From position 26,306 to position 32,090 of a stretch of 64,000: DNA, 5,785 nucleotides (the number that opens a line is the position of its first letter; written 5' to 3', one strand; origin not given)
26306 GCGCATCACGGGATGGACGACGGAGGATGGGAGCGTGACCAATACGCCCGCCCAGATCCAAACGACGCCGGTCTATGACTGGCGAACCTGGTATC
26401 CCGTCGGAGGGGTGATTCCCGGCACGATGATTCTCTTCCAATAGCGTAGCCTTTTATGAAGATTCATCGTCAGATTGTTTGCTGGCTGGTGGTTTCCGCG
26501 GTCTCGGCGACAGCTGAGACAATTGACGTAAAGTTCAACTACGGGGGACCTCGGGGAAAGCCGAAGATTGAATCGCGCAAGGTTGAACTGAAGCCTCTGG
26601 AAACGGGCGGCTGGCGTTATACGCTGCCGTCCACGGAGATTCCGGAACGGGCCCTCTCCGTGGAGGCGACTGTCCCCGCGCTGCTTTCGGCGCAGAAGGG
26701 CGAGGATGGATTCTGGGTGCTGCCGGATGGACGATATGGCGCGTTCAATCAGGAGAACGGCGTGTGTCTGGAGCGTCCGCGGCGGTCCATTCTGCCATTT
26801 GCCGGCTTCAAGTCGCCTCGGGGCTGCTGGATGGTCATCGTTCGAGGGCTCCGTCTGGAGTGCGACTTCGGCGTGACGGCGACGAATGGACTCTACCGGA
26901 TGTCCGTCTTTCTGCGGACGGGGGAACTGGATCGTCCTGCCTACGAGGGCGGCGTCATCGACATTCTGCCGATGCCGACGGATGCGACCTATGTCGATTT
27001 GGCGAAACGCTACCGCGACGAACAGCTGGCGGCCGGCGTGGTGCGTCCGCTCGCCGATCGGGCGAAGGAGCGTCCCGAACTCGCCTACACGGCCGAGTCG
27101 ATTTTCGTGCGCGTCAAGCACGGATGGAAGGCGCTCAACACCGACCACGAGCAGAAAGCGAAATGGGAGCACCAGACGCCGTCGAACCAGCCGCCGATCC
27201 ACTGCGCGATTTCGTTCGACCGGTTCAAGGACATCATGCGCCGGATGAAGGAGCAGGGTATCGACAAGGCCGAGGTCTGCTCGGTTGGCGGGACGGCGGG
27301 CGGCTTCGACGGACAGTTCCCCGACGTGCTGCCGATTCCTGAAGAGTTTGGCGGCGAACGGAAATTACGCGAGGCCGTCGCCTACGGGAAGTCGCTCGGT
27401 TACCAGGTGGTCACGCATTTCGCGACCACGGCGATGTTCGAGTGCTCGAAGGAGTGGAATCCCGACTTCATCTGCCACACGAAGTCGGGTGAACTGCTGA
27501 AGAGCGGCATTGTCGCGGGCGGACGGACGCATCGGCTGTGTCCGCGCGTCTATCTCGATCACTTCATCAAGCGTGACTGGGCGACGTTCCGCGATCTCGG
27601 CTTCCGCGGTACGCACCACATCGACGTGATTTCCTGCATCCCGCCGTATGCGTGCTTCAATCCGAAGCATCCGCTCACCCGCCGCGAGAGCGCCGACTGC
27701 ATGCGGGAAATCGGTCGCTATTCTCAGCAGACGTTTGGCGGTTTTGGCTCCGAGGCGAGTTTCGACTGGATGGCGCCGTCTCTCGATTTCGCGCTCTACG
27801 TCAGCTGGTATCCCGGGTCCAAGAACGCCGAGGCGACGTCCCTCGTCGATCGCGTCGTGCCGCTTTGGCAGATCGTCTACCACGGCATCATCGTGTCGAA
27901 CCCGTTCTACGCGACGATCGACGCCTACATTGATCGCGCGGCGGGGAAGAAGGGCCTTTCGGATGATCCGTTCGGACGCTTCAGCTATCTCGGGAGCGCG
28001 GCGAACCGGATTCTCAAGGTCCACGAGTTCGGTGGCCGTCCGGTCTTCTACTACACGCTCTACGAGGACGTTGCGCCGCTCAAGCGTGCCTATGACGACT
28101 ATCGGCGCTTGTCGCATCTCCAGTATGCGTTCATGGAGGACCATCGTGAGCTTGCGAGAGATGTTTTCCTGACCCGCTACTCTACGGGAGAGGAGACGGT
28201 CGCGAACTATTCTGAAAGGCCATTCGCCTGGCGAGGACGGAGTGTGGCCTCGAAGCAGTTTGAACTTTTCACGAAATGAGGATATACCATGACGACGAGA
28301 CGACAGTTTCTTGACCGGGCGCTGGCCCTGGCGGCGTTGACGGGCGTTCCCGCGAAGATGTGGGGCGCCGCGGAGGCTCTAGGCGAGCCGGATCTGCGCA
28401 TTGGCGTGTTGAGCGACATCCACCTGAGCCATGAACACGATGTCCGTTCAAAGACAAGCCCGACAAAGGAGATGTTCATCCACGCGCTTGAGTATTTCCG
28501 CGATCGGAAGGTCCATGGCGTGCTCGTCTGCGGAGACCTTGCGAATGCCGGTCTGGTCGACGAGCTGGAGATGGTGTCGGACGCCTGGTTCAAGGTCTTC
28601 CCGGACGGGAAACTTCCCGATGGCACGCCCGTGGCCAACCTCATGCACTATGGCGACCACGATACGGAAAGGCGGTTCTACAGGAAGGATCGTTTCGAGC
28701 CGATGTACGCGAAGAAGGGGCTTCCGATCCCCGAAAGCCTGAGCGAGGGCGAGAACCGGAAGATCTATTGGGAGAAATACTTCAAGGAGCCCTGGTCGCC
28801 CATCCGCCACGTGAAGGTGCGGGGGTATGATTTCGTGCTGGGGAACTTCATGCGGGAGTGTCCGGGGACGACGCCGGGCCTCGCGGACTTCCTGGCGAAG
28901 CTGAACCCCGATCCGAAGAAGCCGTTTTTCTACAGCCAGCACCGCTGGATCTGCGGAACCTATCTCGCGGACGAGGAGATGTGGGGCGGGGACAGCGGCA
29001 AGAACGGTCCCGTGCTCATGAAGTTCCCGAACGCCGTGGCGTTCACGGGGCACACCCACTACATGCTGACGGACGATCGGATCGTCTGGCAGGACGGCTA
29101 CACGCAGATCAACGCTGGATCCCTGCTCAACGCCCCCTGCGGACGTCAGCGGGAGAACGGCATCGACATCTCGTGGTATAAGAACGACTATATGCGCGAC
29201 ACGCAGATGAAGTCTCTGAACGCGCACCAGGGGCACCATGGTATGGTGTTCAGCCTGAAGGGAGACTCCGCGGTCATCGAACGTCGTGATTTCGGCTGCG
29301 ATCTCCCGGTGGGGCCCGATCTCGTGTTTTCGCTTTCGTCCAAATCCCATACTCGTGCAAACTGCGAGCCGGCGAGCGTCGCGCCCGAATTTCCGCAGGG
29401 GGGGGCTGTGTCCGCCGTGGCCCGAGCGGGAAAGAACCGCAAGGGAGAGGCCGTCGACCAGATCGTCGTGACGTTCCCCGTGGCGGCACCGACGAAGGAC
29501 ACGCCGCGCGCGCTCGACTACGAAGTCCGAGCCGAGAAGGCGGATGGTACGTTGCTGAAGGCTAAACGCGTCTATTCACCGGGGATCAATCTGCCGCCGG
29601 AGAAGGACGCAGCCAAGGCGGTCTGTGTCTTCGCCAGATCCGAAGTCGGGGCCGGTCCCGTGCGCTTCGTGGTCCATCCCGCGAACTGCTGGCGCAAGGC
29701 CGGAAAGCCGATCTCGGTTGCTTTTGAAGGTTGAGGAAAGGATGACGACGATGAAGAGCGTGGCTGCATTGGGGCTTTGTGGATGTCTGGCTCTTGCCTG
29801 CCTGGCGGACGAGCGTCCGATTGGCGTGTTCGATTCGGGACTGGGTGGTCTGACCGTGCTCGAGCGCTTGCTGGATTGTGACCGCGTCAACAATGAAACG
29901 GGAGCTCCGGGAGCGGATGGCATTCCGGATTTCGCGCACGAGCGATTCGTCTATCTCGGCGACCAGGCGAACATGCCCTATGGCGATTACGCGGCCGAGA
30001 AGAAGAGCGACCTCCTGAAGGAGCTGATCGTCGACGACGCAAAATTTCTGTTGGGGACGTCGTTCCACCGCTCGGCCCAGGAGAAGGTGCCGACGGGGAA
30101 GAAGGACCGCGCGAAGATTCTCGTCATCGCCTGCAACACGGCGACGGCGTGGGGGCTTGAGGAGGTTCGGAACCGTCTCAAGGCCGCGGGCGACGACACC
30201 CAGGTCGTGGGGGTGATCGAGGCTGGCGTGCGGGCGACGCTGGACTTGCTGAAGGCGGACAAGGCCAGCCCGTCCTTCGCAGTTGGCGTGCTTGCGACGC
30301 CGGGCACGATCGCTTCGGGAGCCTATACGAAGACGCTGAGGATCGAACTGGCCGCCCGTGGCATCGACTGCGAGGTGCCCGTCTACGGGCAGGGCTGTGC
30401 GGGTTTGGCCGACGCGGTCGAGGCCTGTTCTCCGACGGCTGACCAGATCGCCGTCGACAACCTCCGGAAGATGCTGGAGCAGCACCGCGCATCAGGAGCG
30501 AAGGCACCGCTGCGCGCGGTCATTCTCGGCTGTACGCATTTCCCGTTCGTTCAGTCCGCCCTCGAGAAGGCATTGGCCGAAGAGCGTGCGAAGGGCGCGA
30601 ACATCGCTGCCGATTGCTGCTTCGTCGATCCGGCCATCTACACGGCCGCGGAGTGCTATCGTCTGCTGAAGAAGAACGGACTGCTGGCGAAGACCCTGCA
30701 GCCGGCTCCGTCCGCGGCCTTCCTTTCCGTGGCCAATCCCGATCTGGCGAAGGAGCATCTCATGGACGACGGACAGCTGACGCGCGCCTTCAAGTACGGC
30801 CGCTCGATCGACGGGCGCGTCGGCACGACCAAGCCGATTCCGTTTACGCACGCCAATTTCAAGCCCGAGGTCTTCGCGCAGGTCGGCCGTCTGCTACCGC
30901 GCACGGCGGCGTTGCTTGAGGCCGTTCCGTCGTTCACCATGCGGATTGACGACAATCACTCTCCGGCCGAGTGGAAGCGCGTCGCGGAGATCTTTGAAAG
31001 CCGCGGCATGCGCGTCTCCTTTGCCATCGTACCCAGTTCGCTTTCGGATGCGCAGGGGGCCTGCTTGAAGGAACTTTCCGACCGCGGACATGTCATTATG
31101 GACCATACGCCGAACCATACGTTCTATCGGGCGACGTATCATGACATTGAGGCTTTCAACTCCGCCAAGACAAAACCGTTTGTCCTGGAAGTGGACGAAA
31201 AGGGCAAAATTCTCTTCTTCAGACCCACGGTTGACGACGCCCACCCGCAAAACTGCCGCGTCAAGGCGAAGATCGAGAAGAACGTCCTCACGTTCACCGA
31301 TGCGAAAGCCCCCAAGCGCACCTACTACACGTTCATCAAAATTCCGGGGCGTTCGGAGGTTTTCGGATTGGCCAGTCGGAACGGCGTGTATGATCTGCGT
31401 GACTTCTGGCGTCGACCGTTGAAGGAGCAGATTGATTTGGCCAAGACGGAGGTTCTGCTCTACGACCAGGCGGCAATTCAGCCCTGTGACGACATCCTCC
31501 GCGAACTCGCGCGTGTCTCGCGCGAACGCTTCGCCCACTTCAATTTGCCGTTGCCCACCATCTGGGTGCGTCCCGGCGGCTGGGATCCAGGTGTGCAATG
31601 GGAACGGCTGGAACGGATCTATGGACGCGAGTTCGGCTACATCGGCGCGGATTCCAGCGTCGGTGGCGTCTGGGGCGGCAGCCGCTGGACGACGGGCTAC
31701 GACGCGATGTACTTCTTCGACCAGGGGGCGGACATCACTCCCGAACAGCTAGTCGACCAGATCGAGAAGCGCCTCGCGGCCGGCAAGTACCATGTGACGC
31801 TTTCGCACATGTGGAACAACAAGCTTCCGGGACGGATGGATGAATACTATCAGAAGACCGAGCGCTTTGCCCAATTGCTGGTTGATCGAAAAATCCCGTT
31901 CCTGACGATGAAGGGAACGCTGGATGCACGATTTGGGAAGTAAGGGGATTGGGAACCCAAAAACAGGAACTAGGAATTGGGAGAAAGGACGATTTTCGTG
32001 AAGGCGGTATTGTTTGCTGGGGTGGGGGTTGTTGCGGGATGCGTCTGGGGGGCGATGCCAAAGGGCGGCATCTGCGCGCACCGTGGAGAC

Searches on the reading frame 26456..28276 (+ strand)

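Call 40: search_protein_families(library=pfam, proteins=[window:26456-28276:+], max_evalue=0.0001)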
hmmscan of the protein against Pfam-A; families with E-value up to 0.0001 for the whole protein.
window:26456-28276:+ (607 aa): 1 family
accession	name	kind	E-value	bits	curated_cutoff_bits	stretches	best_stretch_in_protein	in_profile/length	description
PF18952.6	DUF5696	-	1.4e-24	87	25.6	2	176-479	208-492/612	Family of unknown function (DUF5696)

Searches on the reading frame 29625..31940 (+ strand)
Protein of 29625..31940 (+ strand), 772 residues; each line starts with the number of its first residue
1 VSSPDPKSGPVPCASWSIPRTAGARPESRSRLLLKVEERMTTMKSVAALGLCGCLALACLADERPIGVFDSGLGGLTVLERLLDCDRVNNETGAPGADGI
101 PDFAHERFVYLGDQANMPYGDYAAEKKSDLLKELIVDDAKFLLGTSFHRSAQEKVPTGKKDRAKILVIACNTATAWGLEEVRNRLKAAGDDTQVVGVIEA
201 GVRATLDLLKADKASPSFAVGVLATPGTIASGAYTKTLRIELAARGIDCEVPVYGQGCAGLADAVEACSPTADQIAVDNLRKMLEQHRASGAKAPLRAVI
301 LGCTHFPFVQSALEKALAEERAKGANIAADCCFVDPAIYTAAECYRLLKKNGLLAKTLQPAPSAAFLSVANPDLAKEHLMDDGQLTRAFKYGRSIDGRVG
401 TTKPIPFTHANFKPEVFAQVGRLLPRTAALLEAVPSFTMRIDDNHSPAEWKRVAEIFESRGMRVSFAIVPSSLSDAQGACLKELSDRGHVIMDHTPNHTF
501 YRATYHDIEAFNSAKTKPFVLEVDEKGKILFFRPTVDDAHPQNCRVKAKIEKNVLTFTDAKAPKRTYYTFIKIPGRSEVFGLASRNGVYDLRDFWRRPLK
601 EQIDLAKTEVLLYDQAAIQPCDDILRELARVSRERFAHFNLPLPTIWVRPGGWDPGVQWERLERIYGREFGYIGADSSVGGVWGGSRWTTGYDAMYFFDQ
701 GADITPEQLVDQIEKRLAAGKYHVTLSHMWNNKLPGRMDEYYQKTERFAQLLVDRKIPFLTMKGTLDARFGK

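Call 40: search_protein_families(library=pfam, proteins=[window:29625-31940:+], max_evalue=0.0001)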
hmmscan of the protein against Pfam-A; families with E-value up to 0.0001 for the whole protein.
window:29625-31940:+ (772 aa): 1 family
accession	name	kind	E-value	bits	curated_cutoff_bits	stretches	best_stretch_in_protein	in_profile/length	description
PF01177.27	Asp_Glu_race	-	2.1e-08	34.7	31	1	152-318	57-197/211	Asp/Glu/Hydantoin racemase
